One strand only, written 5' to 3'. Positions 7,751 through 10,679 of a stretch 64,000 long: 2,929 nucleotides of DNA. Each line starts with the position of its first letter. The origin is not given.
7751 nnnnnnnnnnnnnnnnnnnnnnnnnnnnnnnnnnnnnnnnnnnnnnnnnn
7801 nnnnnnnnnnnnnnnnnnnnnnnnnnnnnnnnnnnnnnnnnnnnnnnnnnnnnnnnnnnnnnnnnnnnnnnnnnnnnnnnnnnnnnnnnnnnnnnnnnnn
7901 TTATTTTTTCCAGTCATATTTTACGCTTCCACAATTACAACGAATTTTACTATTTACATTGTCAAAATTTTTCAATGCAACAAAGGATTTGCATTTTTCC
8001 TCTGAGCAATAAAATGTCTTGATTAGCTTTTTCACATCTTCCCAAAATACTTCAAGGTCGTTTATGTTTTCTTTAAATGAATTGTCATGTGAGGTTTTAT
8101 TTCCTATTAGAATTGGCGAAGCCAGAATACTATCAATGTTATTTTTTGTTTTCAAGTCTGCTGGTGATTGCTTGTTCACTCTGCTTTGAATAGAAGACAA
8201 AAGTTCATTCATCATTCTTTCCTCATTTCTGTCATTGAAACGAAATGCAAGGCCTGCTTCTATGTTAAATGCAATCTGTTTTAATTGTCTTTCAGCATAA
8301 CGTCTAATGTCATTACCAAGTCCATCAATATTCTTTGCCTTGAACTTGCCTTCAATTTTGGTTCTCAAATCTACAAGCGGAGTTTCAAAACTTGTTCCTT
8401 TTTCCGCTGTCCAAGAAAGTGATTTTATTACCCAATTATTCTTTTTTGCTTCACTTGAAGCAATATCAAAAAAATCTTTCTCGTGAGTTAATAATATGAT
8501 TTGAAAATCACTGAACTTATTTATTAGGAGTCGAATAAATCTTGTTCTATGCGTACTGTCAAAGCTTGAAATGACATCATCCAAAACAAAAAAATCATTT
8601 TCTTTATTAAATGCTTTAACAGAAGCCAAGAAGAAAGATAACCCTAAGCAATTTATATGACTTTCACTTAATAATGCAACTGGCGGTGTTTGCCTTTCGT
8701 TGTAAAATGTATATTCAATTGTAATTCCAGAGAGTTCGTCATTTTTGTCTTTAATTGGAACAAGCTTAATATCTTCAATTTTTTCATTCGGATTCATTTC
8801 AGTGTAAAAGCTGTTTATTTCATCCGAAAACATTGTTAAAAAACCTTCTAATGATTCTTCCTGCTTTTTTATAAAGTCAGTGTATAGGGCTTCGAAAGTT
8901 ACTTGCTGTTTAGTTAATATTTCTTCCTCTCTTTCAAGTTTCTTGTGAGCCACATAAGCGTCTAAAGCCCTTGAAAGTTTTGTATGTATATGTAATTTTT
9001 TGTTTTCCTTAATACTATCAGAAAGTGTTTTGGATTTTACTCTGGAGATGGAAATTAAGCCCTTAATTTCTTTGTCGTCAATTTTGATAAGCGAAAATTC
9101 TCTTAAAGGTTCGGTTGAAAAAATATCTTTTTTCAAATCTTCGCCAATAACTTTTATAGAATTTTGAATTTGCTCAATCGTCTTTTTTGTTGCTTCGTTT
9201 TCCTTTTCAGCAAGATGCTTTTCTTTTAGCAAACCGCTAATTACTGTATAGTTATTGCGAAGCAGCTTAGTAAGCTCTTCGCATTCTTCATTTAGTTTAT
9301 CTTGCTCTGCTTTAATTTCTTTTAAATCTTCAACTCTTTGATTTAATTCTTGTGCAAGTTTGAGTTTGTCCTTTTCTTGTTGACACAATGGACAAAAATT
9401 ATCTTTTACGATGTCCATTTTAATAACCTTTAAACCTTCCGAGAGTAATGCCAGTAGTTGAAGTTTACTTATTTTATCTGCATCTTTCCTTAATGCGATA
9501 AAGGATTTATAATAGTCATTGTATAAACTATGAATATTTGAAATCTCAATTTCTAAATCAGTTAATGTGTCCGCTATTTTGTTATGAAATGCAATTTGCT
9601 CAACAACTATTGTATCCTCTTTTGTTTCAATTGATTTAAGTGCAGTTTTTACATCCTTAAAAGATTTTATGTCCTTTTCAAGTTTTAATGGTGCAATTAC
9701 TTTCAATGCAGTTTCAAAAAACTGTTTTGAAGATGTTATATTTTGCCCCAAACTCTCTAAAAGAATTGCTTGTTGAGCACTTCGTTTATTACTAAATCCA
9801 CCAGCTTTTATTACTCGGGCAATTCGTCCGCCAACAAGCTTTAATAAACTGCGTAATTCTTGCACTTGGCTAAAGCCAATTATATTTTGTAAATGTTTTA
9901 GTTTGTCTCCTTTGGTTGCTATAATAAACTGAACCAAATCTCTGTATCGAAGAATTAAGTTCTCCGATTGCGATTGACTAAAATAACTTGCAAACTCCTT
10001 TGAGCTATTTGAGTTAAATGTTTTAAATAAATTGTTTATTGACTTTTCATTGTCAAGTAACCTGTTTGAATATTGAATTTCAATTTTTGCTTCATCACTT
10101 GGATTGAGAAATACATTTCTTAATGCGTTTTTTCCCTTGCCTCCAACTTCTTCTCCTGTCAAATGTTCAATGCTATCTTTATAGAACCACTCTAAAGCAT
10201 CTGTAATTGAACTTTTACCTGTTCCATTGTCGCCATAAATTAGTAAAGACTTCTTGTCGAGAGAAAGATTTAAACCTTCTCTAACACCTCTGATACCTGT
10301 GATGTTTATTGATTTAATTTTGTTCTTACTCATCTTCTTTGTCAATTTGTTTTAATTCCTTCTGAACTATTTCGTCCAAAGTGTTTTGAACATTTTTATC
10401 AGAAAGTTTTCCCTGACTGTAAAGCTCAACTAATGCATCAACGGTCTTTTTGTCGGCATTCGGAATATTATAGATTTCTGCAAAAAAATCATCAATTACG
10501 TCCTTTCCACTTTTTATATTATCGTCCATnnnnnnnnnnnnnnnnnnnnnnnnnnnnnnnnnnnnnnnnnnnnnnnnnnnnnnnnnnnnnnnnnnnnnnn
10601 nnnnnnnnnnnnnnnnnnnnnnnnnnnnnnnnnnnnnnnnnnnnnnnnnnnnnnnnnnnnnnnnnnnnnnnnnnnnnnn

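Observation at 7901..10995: Coupled three-gene cassette: GIY-YIG nuclease, small acidic protein, Rad50/SbcC-like zinc-hook ATPase — candidate undescribed defence system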

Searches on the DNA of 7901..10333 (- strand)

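Call 79: build_rna_model(alignment_id=A4)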
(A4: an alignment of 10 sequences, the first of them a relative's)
Model R1 built from alignment A4 (10 sequences, 133 columns); structure: RNAalifold consensus.
model positions 131; base pairs 19; branch points 0; effective number of sequences 4.64; information 0.59 bits per position. Calibrated on 0.2 Mb of random sequence (short: E-values are rough).
structure used (alignment columns):
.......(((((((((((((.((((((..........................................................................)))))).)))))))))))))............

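Call 80: search_with_rna_model(model_id=R1, source=window, max_evalue=10)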
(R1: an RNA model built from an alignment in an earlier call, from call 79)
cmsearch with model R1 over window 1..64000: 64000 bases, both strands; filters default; matches with E-value up to 10: 1.
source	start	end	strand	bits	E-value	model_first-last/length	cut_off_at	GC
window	2142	2193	-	9.4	7.5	48-99/131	no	0.21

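Call 81: search_with_rna_model(model_id=R1, sources=[L001, L002, L003, L004, L005, L006, L010, L011, L012, L015, L016, L017, L018, L019, L020, L021, L023, L027, L028, L029, L030, L033, L035, L036, L037, L038, L041, L042, L043, L044, L045, L047, L048, L051, L053, L055, L056, L057, L059, L060, L061, L062, L063, L064, L065, L066, L067, L068, L069, L070, L071, L072, L073, L079, L081, L084, L088, L090, L091, L092, L093, L094, L095], max_evalue=0.1)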
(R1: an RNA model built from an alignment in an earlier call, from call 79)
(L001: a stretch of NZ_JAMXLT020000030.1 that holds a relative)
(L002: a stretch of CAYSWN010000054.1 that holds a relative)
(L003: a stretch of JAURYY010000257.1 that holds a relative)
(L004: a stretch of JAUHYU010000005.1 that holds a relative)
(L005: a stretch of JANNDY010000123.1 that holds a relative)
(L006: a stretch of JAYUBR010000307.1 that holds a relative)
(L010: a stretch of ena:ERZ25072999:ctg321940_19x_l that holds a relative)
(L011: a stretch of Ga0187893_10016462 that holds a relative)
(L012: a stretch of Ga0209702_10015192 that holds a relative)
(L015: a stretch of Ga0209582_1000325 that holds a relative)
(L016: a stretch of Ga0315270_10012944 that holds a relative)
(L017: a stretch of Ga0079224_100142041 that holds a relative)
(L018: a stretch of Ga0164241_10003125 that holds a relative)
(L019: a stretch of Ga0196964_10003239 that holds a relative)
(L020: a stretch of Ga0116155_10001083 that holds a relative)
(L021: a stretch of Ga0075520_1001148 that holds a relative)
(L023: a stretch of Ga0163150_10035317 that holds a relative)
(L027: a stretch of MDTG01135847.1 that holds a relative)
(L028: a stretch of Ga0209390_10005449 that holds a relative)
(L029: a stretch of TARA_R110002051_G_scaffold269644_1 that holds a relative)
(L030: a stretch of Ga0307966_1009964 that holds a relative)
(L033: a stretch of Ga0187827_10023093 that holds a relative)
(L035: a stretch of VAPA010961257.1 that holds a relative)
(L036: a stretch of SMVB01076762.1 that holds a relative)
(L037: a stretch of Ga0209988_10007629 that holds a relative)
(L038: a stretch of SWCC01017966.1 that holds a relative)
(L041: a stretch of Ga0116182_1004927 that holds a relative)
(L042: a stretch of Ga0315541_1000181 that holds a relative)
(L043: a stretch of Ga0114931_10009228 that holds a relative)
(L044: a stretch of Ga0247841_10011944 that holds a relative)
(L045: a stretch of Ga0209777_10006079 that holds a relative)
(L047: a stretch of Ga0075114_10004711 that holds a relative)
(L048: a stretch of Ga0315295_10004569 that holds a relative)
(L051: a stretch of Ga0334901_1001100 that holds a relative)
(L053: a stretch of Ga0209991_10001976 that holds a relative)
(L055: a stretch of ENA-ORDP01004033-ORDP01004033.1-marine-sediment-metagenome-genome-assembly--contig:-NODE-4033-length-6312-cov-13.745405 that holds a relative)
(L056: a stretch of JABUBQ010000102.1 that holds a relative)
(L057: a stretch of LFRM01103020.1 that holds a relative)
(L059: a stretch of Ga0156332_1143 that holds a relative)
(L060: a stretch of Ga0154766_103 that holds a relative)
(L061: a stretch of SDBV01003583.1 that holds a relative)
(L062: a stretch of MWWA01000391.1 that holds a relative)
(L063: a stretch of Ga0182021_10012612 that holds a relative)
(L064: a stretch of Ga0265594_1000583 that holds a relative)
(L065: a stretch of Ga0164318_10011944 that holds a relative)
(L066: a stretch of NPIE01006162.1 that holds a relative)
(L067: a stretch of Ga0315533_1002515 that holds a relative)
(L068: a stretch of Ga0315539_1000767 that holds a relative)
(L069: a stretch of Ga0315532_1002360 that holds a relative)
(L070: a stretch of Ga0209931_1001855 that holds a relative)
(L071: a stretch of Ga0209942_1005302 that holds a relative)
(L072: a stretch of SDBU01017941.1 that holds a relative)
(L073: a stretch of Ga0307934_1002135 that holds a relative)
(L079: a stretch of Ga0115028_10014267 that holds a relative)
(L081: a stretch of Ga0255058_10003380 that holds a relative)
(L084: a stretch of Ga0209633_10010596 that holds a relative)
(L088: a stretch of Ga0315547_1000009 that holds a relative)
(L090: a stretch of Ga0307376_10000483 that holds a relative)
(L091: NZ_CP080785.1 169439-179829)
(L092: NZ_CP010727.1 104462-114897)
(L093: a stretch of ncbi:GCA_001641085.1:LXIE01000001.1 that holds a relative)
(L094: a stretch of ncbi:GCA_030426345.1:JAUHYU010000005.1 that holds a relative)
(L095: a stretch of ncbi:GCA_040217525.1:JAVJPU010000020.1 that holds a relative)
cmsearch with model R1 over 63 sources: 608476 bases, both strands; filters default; matches with E-value up to 0.1: 52.
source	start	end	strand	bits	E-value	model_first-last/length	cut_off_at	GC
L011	7574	7704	+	130.3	2.2e-25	1-131/131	no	0.44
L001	8559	8689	+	121.4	2e-23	1-131/131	no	0.47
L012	6826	6957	+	118.1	1e-22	1-131/131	no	0.41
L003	3848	3978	+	114.9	5.3e-22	1-131/131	no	0.44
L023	3708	3838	+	112.4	1.8e-21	1-131/131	no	0.46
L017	3342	3474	+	111.4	3.1e-21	1-131/131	no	0.44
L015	7570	7700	+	105.7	5.6e-20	1-131/131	no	0.44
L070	8928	9058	+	104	1.3e-19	1-131/131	no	0.38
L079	2538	2667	+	102.6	2.6e-19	1-131/131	no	0.38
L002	8578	8707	+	99.9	1e-18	1-131/131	no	0.46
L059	6969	7097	+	98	2.7e-18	1-131/131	no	0.4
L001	5043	5172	+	87.3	6.1e-16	1-131/131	no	0.37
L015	11985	12115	+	85.7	1.4e-15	1-131/131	no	0.47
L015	11305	11437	+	84.3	2.7e-15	1-131/131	no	0.44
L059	2086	2216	+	83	5.2e-15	1-131/131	no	0.4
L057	3134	3267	+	82.7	6.2e-15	1-131/131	no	0.45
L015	10318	10448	+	80.9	1.5e-14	1-131/131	no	0.48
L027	7502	7631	+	78.1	6.1e-14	1-131/131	no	0.3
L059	3243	3373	+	77.1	1e-13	1-131/131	no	0.51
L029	5085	5214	+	76.1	1.7e-13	1-131/131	no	0.28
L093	12532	12661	+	72.6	1e-12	1-131/131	no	0.31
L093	17058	17188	+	71.5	1.7e-12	1-131/131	no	0.32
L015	932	1063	+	68.6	7.4e-12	1-131/131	no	0.36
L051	7565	7694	+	63.3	1.1e-10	1-131/131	no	0.37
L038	1694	1822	+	55.2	6.5e-09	1-131/131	no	0.43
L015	4052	4183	+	53.6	1.5e-08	1-131/131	no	0.48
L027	8095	8226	+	46.8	4.6e-07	1-131/131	no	0.37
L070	3121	3248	+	46.7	4.8e-07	1-131/131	no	0.3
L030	520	653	+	46.5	5.3e-07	1-131/131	no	0.39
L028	466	646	+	43.8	2.1e-06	1-131/131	no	0.38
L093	19325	19452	+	42.3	4.4e-06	1-131/131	no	0.42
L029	6622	6747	+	40.9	8.7e-06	1-131/131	no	0.29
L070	851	984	+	40.2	1.3e-05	1-131/131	no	0.41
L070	7440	7576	-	40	1.4e-05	1-131/131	no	0.36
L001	3932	4061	+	39.4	2e-05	1-131/131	no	0.38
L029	6032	6162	+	37.8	4.4e-05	1-131/131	no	0.41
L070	3951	4086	+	34.9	0.00018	1-131/131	no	0.39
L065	1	105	+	34.1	0.00028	26-131/131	5'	0.34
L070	1399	1534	+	33.8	0.00032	1-131/131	no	0.39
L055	1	87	-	32.3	0.00068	1-87/131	3'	0.3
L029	7512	7697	+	32.3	0.00068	1-131/131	no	0.41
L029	1583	1713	+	32.1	0.00077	1-131/131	no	0.36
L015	7990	8081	+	31.6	0.001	1-131/131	no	0.5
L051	9103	9233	+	30.6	0.0016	1-131/131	no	0.6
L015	3412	3503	+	29.9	0.0023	1-131/131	no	0.48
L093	13217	13348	+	29.8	0.0025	1-131/131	no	0.39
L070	8935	9046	-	29.7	0.0026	8-119/131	no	0.36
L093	18485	18682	+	28.6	0.0045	1-131/131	no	0.35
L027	9122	9253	+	25.7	0.019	1-131/131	no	0.43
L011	7581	7692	-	25.4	0.023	8-119/131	no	0.43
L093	17659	17787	+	22.7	0.088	1-131/131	no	0.45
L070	9760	9894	+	22.5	0.098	1-131/131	no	0.41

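Call 89: search_rna_families(sources=[L011, L001, L015], threshold=evalue, max_evalue=0.1)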
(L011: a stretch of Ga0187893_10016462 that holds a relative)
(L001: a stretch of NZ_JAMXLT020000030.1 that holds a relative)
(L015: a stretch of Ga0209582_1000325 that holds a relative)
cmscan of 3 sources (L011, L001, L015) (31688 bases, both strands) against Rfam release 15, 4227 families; matches with E-value up to 0.1: 1.
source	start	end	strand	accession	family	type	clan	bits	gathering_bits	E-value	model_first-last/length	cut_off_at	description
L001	1330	1452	+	RF02607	AbsR25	Gene; sRNA;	-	37.3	47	0.0051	1-164/164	no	Acinetobacter sRNA 25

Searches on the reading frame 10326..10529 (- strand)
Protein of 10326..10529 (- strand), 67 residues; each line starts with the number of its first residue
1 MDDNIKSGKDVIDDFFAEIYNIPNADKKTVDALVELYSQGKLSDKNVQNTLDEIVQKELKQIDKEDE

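Call 4: search_protein_families(library=pfam, proteins=[window:10326-10529:-], max_evalue=1)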
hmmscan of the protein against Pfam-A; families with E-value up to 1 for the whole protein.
window:10326-10529:- (67 aa): 5 families
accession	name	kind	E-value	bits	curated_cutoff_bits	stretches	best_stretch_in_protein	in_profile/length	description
PF05419.17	GUN4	-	0.014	16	29.2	1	16-61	47-91/141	GUN4-like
PF02637.23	GatB_Yqey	-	0.023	15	27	1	26-60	41-77/148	GatB domain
PF22915.1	ARMH5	-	0.063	14.2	27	1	26-60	23-57/92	Armadillo-like helical domain-containing protein 5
PF10546.14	P63C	-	0.12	13.4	26.1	1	12-64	18-69/93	P63C domain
PF24226.1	DUF7442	-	0.38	11.1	23.8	1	32-66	42-78/79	Phage membrane protein Family of unknown function (DUF7442)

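Call 5: search_protein_families(library=padloc, proteins=[window:10326-10529:-], max_evalue=1)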
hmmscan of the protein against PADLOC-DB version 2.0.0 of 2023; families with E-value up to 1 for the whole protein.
window:10326-10529:- (67 aa): 0 families

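Call 8: search_protein_families(library=ncbifam, proteins=[window:10326-10529:-], max_evalue=1)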
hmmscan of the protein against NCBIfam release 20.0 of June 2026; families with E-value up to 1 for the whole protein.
window:10326-10529:- (67 aa): 2 families
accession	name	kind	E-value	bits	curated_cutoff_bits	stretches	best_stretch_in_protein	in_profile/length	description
NF003107.0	PRK04028.1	equivalog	0.037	12.4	456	1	7-65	536-591/630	Glu-tRNA(Gln) amidotransferase subunit GatE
NF053875.1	DS32_1_antiphage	equivalog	0.049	12.8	250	1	1-63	127-186/322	phosphoribosyltransferase-like anti-phage protein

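Call 52: search_protein_families(library=phrogs, proteins=[window:10326-10529:-], max_evalue=0.01)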
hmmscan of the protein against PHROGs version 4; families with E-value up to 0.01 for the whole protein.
window:10326-10529:- (67 aa): 0 families

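Call 96: find_homologous_proteins(query=window:10326-10529:-, max_evalue=0.001)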
Query window:10326-10529:- (67 aa): 105 proteins with E <= 0.001 among 106 candidates.
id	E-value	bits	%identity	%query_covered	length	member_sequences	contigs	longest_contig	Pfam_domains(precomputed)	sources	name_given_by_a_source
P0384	9.7e-34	131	100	100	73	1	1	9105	-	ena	-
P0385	1.4e-32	128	97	100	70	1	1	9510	-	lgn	-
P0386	1.6e-32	128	96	100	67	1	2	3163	-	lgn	-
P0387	1.7e-32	128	96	100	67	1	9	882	-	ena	-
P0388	1.8e-32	127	97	100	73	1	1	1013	-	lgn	-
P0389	2.0e-32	127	96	100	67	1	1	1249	-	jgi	jgi:hypothetical protein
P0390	2.2e-32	127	96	100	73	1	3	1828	-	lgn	-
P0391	2.4e-32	127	96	100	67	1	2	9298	-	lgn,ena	-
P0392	2.5e-32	127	97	100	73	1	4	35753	-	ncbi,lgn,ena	-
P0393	2.7e-32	127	96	100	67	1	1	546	-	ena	-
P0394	2.8e-32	127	97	100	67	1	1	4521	-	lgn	-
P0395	2.8e-32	127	97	100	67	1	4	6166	-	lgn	-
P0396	2.9e-32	127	96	100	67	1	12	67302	-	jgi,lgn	jgi:hypothetical protein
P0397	3.1e-32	127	97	100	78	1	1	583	-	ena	-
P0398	3.1e-32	127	97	100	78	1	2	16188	-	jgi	-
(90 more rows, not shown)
